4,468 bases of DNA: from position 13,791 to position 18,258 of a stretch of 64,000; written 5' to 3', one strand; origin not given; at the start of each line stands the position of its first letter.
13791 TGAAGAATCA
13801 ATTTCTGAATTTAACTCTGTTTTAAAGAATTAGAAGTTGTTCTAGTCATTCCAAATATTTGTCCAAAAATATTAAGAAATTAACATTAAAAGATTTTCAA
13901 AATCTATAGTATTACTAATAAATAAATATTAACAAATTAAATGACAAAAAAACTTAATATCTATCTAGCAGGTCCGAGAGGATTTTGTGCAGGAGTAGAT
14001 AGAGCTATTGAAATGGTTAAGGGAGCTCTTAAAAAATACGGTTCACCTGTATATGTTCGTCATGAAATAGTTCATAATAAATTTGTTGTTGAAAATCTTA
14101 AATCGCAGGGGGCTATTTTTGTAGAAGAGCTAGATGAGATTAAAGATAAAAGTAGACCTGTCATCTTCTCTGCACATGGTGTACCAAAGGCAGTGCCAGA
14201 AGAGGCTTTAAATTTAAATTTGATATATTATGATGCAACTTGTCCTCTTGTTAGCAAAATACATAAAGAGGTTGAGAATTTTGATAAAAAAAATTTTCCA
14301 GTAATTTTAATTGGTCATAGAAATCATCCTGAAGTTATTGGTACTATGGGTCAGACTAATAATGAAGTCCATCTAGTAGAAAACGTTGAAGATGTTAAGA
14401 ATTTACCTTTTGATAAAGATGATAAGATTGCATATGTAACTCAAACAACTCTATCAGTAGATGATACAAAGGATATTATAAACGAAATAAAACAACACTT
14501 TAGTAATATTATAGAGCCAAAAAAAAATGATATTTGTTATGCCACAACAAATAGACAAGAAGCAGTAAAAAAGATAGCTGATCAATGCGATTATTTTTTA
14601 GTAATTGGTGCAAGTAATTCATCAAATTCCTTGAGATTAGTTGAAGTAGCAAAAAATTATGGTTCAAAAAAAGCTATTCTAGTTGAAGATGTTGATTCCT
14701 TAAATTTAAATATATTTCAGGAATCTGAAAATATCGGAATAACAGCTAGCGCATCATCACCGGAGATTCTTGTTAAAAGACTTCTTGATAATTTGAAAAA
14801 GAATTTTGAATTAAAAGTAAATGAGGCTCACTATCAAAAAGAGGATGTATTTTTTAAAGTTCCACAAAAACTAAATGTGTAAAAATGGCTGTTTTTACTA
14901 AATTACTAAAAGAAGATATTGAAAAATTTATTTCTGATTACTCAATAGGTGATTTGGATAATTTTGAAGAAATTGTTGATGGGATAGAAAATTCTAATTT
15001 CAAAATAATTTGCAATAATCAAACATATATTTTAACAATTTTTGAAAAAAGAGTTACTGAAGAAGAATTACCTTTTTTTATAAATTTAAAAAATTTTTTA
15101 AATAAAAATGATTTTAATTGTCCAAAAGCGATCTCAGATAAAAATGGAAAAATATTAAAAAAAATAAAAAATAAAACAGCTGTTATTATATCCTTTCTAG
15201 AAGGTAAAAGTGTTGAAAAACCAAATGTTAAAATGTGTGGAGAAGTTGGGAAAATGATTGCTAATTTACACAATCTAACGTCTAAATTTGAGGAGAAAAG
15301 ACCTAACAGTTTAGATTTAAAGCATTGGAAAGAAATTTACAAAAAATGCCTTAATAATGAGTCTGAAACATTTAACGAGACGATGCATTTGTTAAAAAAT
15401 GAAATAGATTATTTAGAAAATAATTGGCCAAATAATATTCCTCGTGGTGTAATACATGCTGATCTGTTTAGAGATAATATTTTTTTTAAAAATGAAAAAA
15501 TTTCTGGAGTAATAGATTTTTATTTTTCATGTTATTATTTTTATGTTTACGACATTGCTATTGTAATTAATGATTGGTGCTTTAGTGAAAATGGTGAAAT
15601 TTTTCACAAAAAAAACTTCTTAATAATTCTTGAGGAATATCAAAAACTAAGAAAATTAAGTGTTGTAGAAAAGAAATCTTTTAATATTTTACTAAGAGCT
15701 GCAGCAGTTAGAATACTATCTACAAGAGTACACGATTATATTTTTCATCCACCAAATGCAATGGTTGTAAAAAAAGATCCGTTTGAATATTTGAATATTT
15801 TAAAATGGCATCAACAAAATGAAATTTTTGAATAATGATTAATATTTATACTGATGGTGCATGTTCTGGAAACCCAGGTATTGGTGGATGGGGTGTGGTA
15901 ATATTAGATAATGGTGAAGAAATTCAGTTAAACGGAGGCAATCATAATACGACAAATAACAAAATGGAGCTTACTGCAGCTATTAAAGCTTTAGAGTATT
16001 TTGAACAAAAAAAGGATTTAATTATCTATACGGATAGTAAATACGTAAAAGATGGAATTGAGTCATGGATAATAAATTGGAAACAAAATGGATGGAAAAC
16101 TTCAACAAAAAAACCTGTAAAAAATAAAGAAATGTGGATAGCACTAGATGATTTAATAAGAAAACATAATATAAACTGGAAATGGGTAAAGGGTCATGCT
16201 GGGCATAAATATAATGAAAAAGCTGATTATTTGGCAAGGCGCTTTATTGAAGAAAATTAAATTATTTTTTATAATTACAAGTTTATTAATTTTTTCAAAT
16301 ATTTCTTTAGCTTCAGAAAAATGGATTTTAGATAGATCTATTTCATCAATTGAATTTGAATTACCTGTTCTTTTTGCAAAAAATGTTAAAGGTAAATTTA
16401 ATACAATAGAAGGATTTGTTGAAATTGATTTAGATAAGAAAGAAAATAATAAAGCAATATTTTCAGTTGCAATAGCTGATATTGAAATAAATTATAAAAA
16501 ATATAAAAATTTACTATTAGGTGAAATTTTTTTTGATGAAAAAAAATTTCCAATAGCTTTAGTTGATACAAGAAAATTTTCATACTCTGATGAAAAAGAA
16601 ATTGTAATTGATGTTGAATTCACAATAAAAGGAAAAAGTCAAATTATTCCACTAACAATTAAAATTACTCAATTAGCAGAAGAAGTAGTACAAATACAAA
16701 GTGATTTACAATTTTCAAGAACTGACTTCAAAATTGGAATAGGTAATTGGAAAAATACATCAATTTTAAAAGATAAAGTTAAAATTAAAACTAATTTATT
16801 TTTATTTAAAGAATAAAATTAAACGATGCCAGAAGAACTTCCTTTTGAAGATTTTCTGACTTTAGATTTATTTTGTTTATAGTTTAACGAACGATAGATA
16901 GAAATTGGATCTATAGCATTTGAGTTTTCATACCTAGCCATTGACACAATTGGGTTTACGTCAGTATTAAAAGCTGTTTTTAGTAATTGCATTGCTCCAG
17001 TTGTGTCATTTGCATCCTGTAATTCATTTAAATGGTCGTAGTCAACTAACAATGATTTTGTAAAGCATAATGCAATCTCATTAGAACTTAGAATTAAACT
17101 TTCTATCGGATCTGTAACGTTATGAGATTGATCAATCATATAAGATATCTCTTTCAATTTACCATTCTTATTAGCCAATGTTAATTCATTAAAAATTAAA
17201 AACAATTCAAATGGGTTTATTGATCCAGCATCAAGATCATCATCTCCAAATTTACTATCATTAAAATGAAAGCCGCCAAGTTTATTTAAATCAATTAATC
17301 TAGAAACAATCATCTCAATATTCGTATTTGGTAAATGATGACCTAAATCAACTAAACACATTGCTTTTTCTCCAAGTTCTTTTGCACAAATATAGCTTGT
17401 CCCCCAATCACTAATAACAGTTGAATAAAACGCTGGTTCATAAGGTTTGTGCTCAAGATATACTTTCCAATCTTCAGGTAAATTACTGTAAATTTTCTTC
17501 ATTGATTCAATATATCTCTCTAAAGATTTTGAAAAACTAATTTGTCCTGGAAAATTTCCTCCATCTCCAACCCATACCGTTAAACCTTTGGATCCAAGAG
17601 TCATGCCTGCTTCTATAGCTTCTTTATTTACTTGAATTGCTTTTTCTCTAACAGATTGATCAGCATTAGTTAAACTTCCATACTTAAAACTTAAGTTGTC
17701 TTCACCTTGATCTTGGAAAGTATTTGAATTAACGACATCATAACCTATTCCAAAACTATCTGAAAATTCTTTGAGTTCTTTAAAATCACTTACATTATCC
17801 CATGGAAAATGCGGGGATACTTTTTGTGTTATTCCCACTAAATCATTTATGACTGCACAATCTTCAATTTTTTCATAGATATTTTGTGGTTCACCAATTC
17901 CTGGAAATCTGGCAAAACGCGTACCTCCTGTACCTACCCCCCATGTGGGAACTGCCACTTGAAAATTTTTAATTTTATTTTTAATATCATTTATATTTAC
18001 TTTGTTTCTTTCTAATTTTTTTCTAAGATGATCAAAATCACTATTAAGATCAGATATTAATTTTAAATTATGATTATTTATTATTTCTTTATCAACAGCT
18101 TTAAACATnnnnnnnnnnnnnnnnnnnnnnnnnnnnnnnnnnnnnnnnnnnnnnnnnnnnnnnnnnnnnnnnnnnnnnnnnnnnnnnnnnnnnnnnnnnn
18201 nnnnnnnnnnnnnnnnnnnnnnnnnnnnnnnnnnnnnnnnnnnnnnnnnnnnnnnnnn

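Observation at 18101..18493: ASRT (sensory-rhodopsin-transducer family) homolog translationally coupled inside the rhamnose operon, at the position usually held by the mutarotase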

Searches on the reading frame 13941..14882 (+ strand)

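Call 67: search_protein_families(library=pfam, proteins=[window:13941-14882:+], max_evalue=0.00001)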
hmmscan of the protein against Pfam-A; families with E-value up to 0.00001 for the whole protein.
window:13941-14882:+ (313 aa): 1 family
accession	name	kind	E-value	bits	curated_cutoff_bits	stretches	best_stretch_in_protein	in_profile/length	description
PF02401.23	LYTB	-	6.3e-96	321.2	24.5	1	7-285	1-266/267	LytB protein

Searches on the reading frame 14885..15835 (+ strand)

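Call 67: search_protein_families(library=pfam, proteins=[window:14885-15835:+], max_evalue=0.00001)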
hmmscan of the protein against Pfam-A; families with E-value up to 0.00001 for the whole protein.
window:14885-15835:+ (316 aa): 2 families
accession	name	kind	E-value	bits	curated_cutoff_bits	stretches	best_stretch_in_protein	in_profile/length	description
PF01636.29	APH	-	4.1e-34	118.8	23.2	1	28-236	3-218/239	Phosphotransferase enzyme family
PF01633.27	Choline_kinase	-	4.2e-09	36.6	29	1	103-233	71-209/300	Choline/ethanolamine kinase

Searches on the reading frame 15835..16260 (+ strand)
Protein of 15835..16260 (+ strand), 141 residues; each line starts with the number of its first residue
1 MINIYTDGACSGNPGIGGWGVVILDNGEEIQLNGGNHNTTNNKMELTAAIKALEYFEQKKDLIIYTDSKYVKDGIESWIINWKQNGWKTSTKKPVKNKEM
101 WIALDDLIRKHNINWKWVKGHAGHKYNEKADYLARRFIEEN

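Call 67: search_protein_families(library=pfam, proteins=[window:15835-16260:+], max_evalue=0.00001)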
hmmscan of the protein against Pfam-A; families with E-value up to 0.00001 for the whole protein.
window:15835-16260:+ (141 aa): 1 family
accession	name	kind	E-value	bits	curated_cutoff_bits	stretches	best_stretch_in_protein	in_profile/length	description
PF00075.30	RNase_H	-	2.3e-47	161.1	25.8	1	3-136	5-138/141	RNase H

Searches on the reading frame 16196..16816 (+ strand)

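Call 67: search_protein_families(library=pfam, proteins=[window:16196-16816:+], max_evalue=0.00001)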
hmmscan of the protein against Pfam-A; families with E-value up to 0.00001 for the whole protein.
window:16196-16816:+ (206 aa): 1 family
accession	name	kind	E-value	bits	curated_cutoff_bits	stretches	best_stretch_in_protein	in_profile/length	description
PF04264.18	YceI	-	5.2e-19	69.5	23.7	1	43-201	1-148/150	YceI-like domain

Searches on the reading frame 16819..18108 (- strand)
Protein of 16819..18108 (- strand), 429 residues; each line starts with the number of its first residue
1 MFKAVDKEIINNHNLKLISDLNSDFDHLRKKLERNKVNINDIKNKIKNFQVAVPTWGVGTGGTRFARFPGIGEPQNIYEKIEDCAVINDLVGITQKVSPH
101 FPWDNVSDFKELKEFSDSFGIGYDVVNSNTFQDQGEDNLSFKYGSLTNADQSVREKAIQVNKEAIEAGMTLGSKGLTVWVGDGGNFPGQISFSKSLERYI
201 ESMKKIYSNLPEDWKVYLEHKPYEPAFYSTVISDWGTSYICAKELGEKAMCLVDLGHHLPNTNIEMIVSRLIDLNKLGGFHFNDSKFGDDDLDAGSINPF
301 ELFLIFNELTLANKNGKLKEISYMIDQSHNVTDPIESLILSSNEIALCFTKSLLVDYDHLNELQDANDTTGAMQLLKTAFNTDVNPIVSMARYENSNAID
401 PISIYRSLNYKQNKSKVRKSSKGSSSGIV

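Call 5: search_protein_families(library=pfam, proteins=[window:16819-18108:-], max_evalue=0.01)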
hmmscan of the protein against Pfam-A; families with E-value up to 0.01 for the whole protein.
window:16819-18108:- (429 aa): 1 family
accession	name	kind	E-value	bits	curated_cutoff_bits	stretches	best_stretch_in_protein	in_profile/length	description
PF01261.30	AP_endonuc_2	-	1.6e-07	31.7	31.1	1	107-291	28-201/249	Xylose isomerase-like TIM barrel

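Call 6: search_protein_families(library=ncbifam, proteins=[window:16819-18108:-], max_evalue=0.01)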
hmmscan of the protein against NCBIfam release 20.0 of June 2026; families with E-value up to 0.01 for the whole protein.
window:16819-18108:- (429 aa): 4 families
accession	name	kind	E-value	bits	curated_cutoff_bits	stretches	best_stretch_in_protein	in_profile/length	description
TIGR02629.1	L_rham_iso_rhiz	equivalog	1.9e-171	570.5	646.75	1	10-413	2-405/412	L-rhamnose catabolism isomerase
TIGR02635.1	RhaI_grampos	equivalog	1.4e-116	389.6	531.35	1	40-418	2-377/378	L-rhamnose isomerase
TIGR02631.1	xylA_Arthro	equivalog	6.2e-07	28.8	447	1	113-297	74-261/382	xylose isomerase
NF041099.2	keto_glucon_epim_IolO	equivalog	0.00089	18.6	300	1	107-285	48-214/269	5-keto-L-gluconate epimerase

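Call 41: find_related_loci(query=A2, collection=metagenome_contigs, flank=10000)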
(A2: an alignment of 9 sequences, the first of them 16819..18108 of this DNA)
Query A2 (429 aa) in metagenome_contigs; peptide patterns used: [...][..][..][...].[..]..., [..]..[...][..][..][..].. (x = any residue, [..] = any of these).
600 stretches matched a pattern (row limit reached: there are more); 578 encode a relative of the query (tblastn E <= 1e-3); the best 80 are kept; 80 distinct loci.
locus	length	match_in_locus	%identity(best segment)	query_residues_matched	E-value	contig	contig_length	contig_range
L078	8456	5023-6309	80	1-429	0e+0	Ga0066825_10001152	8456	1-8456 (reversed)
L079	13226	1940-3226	76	1-429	0e+0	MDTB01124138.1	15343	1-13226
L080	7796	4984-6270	71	1-429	0e+0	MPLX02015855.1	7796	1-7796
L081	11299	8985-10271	71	1-429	0e+0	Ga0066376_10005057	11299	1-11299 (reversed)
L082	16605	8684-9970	62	1-429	0e+0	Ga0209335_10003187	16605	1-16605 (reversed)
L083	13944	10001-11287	63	1-429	0e+0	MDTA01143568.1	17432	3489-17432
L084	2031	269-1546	59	5-429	0e+0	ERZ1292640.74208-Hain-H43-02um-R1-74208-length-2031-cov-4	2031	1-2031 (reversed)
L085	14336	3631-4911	57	4-429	2e-171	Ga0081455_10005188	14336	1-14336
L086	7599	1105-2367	57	10-429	1e-168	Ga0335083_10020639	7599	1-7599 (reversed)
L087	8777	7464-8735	56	5-429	2e-167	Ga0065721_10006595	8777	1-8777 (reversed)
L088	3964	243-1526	55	4-429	6e-172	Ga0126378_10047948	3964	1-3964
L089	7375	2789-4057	57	8-429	3e-166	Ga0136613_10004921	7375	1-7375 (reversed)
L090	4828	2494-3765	56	5-429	1e-169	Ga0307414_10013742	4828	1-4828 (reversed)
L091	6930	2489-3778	57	1-429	3e-166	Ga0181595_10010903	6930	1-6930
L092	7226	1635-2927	55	1-429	1e-165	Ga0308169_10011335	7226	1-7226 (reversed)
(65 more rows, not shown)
